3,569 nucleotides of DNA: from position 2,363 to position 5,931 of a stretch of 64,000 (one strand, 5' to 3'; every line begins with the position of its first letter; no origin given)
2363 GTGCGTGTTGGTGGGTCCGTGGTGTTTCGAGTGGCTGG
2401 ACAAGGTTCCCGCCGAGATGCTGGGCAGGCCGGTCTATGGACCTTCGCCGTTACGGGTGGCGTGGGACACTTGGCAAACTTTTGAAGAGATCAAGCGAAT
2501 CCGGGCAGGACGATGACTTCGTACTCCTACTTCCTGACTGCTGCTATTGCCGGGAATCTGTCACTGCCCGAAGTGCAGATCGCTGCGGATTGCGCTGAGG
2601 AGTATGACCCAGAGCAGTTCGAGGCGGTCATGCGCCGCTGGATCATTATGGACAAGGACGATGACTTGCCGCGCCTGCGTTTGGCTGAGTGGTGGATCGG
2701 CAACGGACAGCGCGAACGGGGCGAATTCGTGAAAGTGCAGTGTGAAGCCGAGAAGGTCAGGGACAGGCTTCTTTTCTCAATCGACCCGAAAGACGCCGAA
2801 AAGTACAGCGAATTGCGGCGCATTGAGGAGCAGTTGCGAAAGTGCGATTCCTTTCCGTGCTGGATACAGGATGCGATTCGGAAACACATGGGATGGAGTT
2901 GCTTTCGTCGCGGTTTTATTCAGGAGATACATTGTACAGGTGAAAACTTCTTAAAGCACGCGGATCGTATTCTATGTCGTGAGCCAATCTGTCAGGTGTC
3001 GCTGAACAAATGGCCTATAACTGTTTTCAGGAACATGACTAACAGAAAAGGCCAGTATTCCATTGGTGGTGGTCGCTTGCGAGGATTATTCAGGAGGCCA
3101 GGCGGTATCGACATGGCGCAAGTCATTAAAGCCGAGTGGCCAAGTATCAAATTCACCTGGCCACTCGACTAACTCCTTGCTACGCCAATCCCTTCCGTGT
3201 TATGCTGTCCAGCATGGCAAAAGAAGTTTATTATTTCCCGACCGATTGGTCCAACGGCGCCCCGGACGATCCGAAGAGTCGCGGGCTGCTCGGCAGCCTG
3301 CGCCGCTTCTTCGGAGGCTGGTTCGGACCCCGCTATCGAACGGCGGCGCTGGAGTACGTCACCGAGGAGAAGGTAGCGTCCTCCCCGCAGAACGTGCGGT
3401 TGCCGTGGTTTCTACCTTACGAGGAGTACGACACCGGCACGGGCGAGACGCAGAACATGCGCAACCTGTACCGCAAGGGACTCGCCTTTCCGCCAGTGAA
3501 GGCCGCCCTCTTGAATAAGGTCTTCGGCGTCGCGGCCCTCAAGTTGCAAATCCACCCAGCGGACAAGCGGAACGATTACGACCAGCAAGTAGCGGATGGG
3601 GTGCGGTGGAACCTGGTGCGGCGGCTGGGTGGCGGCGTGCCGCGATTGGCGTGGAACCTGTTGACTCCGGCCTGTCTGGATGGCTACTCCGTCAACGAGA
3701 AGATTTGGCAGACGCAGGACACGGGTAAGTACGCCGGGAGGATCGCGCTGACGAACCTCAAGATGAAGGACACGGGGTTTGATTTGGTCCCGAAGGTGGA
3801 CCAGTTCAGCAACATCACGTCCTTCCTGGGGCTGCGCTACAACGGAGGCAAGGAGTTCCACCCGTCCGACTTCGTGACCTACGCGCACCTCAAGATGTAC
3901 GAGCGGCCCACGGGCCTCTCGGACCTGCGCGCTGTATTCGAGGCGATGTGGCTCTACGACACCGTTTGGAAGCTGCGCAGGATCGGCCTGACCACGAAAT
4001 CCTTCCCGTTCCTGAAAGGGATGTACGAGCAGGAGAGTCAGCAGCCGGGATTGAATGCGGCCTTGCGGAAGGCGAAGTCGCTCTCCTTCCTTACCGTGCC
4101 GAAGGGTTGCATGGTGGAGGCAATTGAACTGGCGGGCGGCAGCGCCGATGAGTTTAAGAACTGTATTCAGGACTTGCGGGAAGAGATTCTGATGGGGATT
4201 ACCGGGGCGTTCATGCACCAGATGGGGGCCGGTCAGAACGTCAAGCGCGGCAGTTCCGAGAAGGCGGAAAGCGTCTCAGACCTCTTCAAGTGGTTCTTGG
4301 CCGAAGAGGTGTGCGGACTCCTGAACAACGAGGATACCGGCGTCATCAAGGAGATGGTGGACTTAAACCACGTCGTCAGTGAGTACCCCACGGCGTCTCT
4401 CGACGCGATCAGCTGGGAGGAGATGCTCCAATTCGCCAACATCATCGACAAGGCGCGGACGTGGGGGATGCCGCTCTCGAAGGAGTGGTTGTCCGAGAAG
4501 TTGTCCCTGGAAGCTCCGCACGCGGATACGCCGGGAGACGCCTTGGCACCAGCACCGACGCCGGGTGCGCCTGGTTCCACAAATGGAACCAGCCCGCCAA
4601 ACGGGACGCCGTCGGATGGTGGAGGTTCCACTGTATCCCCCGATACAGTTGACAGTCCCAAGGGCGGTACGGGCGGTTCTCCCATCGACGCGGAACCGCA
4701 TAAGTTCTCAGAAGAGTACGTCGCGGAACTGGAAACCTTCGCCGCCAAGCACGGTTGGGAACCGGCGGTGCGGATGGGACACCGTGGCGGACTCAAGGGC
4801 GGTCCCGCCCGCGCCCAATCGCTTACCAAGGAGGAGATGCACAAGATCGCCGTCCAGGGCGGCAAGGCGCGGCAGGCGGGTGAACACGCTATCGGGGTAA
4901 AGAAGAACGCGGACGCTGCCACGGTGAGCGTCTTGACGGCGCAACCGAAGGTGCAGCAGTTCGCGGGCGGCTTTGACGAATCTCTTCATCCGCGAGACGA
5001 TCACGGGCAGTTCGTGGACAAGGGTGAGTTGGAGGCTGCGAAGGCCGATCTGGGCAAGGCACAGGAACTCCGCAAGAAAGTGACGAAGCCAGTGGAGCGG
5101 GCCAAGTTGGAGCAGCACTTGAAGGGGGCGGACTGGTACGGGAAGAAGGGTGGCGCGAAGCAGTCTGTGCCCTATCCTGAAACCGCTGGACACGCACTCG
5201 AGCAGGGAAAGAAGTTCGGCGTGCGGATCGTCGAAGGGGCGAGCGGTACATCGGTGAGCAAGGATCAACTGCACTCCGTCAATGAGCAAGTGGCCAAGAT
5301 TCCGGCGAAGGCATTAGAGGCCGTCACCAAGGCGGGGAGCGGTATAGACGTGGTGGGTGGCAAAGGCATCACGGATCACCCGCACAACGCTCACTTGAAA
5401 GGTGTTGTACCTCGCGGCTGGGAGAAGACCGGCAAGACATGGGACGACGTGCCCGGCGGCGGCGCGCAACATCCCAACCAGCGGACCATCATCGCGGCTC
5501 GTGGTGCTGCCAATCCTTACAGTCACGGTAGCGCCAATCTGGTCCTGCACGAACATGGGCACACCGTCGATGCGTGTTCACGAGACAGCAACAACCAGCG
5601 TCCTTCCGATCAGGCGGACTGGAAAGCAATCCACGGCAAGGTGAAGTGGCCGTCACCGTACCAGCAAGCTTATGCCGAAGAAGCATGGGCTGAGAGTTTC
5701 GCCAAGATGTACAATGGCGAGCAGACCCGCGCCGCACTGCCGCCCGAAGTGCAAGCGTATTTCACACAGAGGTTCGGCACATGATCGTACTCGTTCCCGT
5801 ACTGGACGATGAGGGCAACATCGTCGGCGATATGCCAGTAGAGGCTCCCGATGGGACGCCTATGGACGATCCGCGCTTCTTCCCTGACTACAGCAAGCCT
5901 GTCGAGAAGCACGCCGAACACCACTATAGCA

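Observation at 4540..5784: Portal protein fused through a low-complexity linker to a PPEP / lethal-factor-like zinc metalloprotease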

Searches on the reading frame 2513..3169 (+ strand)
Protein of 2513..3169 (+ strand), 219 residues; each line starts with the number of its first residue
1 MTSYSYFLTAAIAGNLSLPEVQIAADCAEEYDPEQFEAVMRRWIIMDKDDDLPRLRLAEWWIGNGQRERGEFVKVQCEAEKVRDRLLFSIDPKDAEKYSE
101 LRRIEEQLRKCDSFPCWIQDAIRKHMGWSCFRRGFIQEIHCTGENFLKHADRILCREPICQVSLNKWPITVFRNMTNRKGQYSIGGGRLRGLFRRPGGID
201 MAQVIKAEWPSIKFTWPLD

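Call 38: search_protein_families(library=pfam, proteins=[window:2513-3169:+], max_evalue=0.01)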
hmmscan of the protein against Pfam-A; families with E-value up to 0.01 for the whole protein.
window:2513-3169:+ (219 aa): 0 families

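Call 39: search_protein_families(library=phrogs, proteins=[window:2513-3169:+], max_evalue=0.01)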
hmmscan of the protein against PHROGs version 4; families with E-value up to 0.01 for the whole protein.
window:2513-3169:+ (219 aa): 0 families

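Call 72: search_protein_families(library=ncbifam, proteins=[window:2513-3169:+], max_evalue=0.01)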
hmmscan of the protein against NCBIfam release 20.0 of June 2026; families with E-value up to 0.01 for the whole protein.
window:2513-3169:+ (219 aa): 1 family
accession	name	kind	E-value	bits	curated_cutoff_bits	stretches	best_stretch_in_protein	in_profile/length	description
TIGR02996.1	rpt_mate_G_obs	domain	1.3e-07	31.3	29.05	1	41-79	6-44/45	TIGR02996 domain-containing protein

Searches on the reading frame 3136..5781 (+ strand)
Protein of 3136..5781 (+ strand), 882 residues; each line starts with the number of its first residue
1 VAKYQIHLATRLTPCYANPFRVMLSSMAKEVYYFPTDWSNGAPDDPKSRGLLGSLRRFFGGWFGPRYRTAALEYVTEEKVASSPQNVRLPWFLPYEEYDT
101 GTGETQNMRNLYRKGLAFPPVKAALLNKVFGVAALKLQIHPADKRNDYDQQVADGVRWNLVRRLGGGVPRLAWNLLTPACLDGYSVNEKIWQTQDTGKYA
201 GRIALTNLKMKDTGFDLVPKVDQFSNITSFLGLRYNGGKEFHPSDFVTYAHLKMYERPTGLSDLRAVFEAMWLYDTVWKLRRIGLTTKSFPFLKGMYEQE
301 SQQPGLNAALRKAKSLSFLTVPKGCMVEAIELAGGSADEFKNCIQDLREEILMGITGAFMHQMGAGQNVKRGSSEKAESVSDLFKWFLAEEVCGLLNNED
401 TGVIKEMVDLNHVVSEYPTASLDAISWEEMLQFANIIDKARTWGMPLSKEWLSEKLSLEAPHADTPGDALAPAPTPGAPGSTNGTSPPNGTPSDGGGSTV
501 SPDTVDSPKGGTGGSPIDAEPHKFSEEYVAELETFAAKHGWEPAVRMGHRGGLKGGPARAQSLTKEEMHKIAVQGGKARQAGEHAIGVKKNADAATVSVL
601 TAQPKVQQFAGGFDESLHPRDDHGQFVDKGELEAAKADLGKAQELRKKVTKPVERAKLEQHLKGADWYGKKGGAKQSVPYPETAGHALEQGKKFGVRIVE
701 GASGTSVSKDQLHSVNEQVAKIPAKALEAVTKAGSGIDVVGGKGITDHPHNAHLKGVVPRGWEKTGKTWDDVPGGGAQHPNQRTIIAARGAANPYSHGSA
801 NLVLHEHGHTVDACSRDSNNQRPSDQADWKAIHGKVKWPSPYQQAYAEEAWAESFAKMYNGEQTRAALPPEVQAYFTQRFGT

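Call 3: search_protein_families(library=pfam, proteins=[window:3136-5781:+], max_evalue=1)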
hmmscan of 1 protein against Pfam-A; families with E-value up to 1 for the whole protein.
window:3136-5781:+ (882 aa): 3 families
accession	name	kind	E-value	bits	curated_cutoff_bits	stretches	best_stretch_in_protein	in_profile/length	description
PF06074.18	Portal_Mu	-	1.4e-27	97.4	23.9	1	112-457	4-335/336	Portal protein of Mu bacteriophage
PF07737.17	ATLF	-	5.8e-24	85.3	27.4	1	706-868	21-179/193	Anthrax toxin lethal factor, N- and C-terminal domain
PF07361.16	Cytochrom_B562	-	0.026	15.6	30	1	588-648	35-96/102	Cytochrome b562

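Call 4: search_protein_families(library=phrogs, proteins=[window:3136-5781:+], max_evalue=0.01)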
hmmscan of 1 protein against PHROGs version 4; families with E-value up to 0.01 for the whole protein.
window:3136-5781:+ (882 aa): 2 families
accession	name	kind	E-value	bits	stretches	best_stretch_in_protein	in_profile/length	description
phrog_113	-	head and packaging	5e-25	88.9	1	129-495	90-437/1272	portal protein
phrog_35074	-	unknown function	0.0018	17.3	1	297-364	207-273/890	-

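Call 6: find_homologous_proteins(query=window:3136-5781:+)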
Query window:3136-5781:+ (882 aa): 26 proteins with E <= 0.001 among 8000 candidates.
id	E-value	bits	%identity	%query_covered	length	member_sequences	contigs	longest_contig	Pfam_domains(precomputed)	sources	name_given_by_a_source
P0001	0.0e+0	2002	100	98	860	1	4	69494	PF06074.19,PF07737.18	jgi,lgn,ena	-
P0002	7.1e-266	903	61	74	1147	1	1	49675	PF06074.19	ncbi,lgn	-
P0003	7.2e-262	889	68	66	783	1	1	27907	PF06074.19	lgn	-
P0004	1.7e-232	792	61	65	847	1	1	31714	PF06074.19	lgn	-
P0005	1.0e-137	479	51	51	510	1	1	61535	PF06074.19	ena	-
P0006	1.5e-133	465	48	55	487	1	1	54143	PF06074.19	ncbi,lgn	-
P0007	9.5e-127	442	47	52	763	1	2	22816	PF06074.19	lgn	-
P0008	3.2e-115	404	44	49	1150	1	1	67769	PF06074.19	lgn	-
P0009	9.0e-113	396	44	47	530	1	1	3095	PF06074.19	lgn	-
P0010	8.8e-110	386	43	52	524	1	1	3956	PF06074.19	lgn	-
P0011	4.2e-105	371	43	50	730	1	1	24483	PF06074.19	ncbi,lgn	-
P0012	4.4e-103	364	42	46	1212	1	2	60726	PF06074.19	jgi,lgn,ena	-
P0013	3.8e-102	361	43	49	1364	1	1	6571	PF06074.19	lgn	-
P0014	2.9e-101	358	44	44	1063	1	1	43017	PF06074.19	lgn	-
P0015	9.0e-92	327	40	45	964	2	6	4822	PF06074.19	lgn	-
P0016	6.0e-87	311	41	46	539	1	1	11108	PF06074.19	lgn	-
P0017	1.0e-72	264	40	42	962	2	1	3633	PF06074.19,PF13529.14,PF03412.22,PF13563.13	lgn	-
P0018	1.5e-67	247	36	46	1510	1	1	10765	PF06074.19,PF01028.26,PF04233.20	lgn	-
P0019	9.6e-67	244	35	43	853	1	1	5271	PF06074.19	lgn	-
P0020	2.1e-65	239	37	46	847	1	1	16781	PF06074.19,PF04233.20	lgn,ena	-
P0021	2.6e-58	216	34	47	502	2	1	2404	PF06074.19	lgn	-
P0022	2.0e-53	200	34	42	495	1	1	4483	PF06074.19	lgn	-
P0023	2.2e-53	200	34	42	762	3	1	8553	PF06074.19,PF04233.20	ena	-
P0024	2.5e-51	193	31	42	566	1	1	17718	PF06074.19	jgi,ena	-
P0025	1.9e-47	180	31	44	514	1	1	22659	PF06074.19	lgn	-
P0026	1.4e-10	58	24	35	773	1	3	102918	PF06074.19,PF04233.20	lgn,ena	-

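Call 13: search_protein_families(library=pfam, proteins=[P0002, P0003, P0004, P0007, P0008, P0011, P0012, P0014, P0015], max_evalue=0.01)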
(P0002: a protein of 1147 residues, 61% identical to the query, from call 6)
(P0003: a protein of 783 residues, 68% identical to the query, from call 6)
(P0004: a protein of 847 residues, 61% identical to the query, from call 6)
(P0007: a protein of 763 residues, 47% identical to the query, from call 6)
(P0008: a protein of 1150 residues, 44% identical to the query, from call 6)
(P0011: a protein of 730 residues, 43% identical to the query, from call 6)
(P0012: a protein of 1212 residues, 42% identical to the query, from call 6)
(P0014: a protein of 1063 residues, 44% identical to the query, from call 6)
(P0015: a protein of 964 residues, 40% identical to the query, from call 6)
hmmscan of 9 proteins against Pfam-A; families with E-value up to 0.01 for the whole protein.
P0002 (1147 aa): 1 family
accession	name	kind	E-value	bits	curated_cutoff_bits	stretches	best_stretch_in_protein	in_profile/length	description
PF06074.18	Portal_Mu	-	5e-27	95.5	23.9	1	83-430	3-335/336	Portal protein of Mu bacteriophage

P0003 (783 aa): 1 family
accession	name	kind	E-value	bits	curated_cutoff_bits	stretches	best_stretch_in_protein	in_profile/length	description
PF06074.18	Portal_Mu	-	1.2e-31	110.7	23.9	1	83-430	2-335/336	Portal protein of Mu bacteriophage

P0004 (847 aa): 1 family
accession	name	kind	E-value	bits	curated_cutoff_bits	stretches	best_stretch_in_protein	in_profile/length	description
PF06074.18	Portal_Mu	-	2.4e-27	96.6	23.9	1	85-432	4-336/336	Portal protein of Mu bacteriophage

P0007 (763 aa): 1 family
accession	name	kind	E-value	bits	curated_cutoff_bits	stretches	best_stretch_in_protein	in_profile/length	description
PF06074.18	Portal_Mu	-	2.9e-34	119.3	23.9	1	87-433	3-335/336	Portal protein of Mu bacteriophage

P0008 (1150 aa): 1 family
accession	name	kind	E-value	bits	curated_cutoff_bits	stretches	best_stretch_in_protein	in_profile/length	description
PF06074.18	Portal_Mu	-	4.3e-32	112.2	23.9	1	93-440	4-336/336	Portal protein of Mu bacteriophage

P0011 (730 aa): 1 family
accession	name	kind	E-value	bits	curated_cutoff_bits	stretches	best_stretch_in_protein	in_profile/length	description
PF06074.18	Portal_Mu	-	1.9e-32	113.4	23.9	1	91-435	4-335/336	Portal protein of Mu bacteriophage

P0012 (1212 aa): 1 family
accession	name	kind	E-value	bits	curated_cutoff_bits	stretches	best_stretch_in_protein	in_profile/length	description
PF06074.18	Portal_Mu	-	4.8e-38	131.8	23.9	1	101-453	4-334/336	Portal protein of Mu bacteriophage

P0014 (1063 aa): 1 family
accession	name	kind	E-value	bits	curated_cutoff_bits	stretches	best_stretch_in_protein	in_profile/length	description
PF06074.18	Portal_Mu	-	1.8e-37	129.9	23.9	1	61-408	3-335/336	Portal protein of Mu bacteriophage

P0015 (964 aa): 1 family
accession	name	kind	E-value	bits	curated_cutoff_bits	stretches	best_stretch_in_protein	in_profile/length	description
PF06074.18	Portal_Mu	-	1.2e-36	127.2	23.9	1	79-425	4-336/336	Portal protein of Mu bacteriophage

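Call 18: find_encoding_contigs(protein=P0001, flank=10000, max_places=6)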
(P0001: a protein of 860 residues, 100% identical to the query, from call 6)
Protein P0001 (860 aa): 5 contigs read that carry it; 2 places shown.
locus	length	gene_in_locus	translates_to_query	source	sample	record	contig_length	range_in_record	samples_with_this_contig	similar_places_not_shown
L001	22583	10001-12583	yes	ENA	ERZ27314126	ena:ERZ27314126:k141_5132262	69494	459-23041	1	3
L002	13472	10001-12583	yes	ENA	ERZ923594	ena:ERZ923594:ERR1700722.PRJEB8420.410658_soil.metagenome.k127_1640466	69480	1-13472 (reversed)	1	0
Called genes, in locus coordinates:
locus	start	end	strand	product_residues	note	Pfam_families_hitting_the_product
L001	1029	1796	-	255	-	-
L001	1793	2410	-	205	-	-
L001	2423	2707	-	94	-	-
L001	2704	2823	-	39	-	-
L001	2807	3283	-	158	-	-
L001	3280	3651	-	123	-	PF25213:HVO_A0261_N (weak), PF12802:MarR_2 (weak), PF01047:MarR, PF13463:HTH_27 (weak)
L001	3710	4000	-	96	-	-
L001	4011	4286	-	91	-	-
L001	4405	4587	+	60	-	PF02599:CsrA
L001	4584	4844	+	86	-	-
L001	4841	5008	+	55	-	-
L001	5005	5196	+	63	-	-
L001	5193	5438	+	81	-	-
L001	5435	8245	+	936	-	PF14528:LAGLIDADG_3 (weak), PF03237:Terminase_6N (weak)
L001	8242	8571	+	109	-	-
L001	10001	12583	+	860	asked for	PF06074:Portal_Mu, PF07737:ATLF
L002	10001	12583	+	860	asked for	PF06074:Portal_Mu, PF07737:ATLF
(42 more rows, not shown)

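Call 24: search_protein_families(library=pfam, proteins=[P0017, P0018, P0019, P0013], max_evalue=0.01)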
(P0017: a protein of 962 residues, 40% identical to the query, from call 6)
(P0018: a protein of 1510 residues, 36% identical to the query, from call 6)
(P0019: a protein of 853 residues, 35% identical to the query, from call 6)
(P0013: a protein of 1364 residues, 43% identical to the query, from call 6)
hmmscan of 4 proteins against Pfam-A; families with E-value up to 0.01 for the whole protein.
P0017 (962 aa): 4 families
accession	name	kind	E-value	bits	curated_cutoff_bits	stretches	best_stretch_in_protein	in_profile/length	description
PF06074.18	Portal_Mu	-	8.8e-54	183.5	23.9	1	83-420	4-335/336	Portal protein of Mu bacteriophage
PF03412.21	Peptidase_C39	-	1.1e-09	38.6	22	1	589-719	5-122/133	Peptidase C39 family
PF13529.12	Peptidase_C39_2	-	5.3e-08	34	24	1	585-702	2-142/143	Peptidase_C39 like family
PF13563.12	2_5_RNA_ligase2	-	2.6e-07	31.3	27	1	797-903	17-122/152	2'-5' RNA ligase superfamily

P0018 (1510 aa): 5 families
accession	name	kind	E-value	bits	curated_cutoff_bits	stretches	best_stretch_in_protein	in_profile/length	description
PF06074.18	Portal_Mu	-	4.7e-41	141.7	23.9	1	66-406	3-335/336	Portal protein of Mu bacteriophage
PF01028.25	Topoisom_I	-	5e-16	59.2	23.7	1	1321-1491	26-198/228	Eukaryotic DNA topoisomerase I, catalytic core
PF04233.19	Phage_Mu_F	-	6.5e-12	46.6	29.6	1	628-744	1-111/112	Phage Mu protein F like protein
PF21338.2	Top1B_N_bact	-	6.6e-05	23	27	1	1258-1286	21-49/49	Bacterial DNA topoisomerase IB, N-terminal domain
PF14890.11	Intein_splicing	-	0.0091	16.3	35.8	0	753-1143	38-148/155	Intein splicing domain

P0019 (853 aa): 1 family
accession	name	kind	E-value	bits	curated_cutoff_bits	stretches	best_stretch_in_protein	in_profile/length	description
PF06074.18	Portal_Mu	-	5.6e-36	125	23.9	1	72-411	5-333/336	Portal protein of Mu bacteriophage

P0013 (1364 aa): 1 family
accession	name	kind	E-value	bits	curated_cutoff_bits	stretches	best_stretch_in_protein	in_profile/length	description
PF06074.18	Portal_Mu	-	2e-38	133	23.9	1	102-448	3-335/336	Portal protein of Mu bacteriophage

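Call 72: search_protein_families(library=ncbifam, proteins=[window:3136-5781:+], max_evalue=0.01)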
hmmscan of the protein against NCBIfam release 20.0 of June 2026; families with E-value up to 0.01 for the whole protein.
window:3136-5781:+ (882 aa): 0 families

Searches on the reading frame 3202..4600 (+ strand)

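Call 64: find_related_loci(query=A3, collection=genome_contigs, flank=6000)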
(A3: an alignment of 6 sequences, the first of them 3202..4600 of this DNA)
Query A3 (466 aa) in genome_contigs; peptide patterns used: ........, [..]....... (x = any residue, [..] = any of these).
37 stretches matched a pattern, but none encodes a relative of the query by tblastn (E <= 1e-3).
